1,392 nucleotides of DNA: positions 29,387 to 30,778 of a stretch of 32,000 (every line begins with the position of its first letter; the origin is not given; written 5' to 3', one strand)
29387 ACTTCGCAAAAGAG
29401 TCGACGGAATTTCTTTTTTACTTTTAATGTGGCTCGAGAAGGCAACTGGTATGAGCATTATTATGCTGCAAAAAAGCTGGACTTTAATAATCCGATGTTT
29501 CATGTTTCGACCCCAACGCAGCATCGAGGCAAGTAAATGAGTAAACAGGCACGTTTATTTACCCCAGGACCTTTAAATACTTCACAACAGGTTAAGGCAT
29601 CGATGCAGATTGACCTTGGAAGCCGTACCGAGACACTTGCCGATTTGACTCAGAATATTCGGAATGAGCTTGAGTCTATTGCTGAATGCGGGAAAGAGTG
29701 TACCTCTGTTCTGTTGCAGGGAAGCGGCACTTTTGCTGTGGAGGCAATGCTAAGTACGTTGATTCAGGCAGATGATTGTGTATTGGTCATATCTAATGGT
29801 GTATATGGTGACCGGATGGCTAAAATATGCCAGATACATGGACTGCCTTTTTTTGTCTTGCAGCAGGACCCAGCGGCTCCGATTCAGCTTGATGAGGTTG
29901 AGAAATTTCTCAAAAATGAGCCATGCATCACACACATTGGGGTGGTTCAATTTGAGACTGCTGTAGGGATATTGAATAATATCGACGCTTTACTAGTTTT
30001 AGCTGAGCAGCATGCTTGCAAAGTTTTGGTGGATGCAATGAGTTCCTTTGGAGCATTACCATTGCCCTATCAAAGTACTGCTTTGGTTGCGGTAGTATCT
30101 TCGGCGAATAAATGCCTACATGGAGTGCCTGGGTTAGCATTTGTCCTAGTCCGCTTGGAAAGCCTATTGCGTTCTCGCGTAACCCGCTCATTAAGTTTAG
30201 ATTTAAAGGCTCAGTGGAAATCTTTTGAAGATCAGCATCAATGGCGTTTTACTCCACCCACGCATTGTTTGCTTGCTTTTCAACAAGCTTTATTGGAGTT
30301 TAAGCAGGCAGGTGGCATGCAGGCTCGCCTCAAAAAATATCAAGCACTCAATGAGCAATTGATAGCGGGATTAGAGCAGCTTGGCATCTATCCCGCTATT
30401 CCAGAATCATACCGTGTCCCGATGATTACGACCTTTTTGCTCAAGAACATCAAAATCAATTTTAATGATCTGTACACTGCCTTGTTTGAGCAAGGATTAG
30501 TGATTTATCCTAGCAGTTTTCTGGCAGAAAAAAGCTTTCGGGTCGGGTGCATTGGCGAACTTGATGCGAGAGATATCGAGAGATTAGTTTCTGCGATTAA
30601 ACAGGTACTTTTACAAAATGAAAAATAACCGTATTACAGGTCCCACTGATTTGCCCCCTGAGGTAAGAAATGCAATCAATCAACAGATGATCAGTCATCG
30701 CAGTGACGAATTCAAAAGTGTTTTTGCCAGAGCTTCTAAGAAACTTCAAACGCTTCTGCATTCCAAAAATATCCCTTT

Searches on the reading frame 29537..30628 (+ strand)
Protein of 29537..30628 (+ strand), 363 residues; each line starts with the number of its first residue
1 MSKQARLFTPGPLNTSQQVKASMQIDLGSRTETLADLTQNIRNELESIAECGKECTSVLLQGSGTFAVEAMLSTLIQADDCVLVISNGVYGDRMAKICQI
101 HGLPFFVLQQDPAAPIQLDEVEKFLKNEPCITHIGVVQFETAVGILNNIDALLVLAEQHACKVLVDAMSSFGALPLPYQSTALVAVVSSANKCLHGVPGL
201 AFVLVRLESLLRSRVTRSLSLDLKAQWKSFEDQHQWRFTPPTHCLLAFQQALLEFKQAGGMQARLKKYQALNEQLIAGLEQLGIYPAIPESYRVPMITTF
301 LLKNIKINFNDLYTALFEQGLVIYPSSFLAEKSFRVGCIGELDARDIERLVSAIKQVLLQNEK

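Call 7: search_protein_families(library=pfam, proteins=[window:29537-30628:+])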
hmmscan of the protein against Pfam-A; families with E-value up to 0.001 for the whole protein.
window:29537-30628:+ (363 aa): 2 families
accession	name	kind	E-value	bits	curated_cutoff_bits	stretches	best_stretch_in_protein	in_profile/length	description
PF00266.25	Aminotran_5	-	8.3e-17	61.6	21.5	1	26-322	33-334/371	Aminotransferase class-V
PF00155.27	Aminotran_1_2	-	8e-06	25.7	19.7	1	59-354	69-361/361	Aminotransferase class I and II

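Call 8: search_protein_families(library=ncbifam, proteins=[window:29537-30628:+])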
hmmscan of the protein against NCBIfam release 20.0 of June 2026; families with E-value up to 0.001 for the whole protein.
window:29537-30628:+ (363 aa): 13 families
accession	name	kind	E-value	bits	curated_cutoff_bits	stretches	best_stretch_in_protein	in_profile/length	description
TIGR03301.1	PhnW-AepZ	equivalog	5e-119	397.8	360.8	1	7-357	2-354/355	2-aminoethylphosphonate aminotransferase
NF010006.0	PRK13479.1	equivalog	4.6e-117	391.2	296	1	2-360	3-363/369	2-aminoethylphosphonate--pyruvate transaminase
TIGR02326.1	transamin_PhnW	equivalog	6.3e-113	377.5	400.8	1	5-358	4-360/363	2-aminoethylphosphonate--pyruvate transaminase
NF046070.1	PyrdoxPyrvTramin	equivalog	7.9e-26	90.8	600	1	8-284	9-287/369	pyridoxamine--pyruvate transaminase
NF045640.1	AspGlyoxATaseBhcA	equivalog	2.3e-21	76.2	650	1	1-285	1-289/395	L-aspartate--glyoxylate aminotransferase BhcA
TIGR01364.1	serC_1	equivalog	1.4e-07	30.8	443.6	1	26-306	35-305/358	phosphoserine transaminase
TIGR04343.1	egtE_PLP_lyase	equivalog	2.5e-07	29.9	400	1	51-278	67-289/370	ergothioneine biosynthesis PLP-dependent enzyme EgtE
NF003764.0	PRK05355.1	equivalog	3.4e-07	29.5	253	1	25-308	37-305/357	3-phosphoserine/phosphohydroxythreonine transaminase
TIGR01977.1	am_tr_V_EF2568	hypoth_equivalog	1.6e-06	27.4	377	1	38-206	46-213/376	cysteine desulfurase family protein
TIGR01328.1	met_gam_lyase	equivalog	6.1e-05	22.1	549.7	1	48-197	68-210/391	methionine gamma-lyase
TIGR01979.1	sufS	subfamily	0.00034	19.6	475.1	1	95-208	126-236/403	SufS family cysteine desulfurase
NF005871.0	PRK07811.1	equivalog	0.00045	18.9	513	1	54-194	75-209/389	cystathionine gamma-synthase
TIGR03235.1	DNA_S_dndA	equivalog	0.00047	19.6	480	0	107-306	117-304/353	cysteine desulfurase DndA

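Call 21: find_encoding_contigs(protein=window:29537-30628:+, flank=10000, max_places=10)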
Protein window:29537-30628:+ (363 aa): 1 contig read that carries it; 1 place shown.
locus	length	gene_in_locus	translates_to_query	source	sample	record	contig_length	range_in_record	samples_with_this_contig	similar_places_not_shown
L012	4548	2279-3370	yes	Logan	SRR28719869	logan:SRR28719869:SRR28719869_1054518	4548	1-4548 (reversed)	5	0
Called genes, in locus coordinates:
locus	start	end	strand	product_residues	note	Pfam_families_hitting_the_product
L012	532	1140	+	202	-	PF13546:DDE_5, PF01609:DDE_Tnp_1 (weak)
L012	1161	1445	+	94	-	-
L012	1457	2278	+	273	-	PF05721:PhyH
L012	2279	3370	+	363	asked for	PF00155:Aminotran_1_2 (faint), PF00266:Aminotran_5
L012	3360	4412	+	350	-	PF00266:Aminotran_5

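Call 31: search_protein_families(library=pfam, proteins=[L012:532-1140:+], max_evalue=0.1)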
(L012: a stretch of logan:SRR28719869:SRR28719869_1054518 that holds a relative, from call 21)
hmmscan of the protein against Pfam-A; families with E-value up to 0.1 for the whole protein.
L012:532-1140:+ (202 aa): 2 families
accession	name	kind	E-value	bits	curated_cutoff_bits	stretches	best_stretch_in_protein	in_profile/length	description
PF13546.12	DDE_5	-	1.1e-12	48.5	27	1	25-198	18-214/272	DDE superfamily endonuclease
PF01609.27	DDE_Tnp_1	-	1.6e-05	25.2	23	1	111-197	32-111/200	Transposase DDE domain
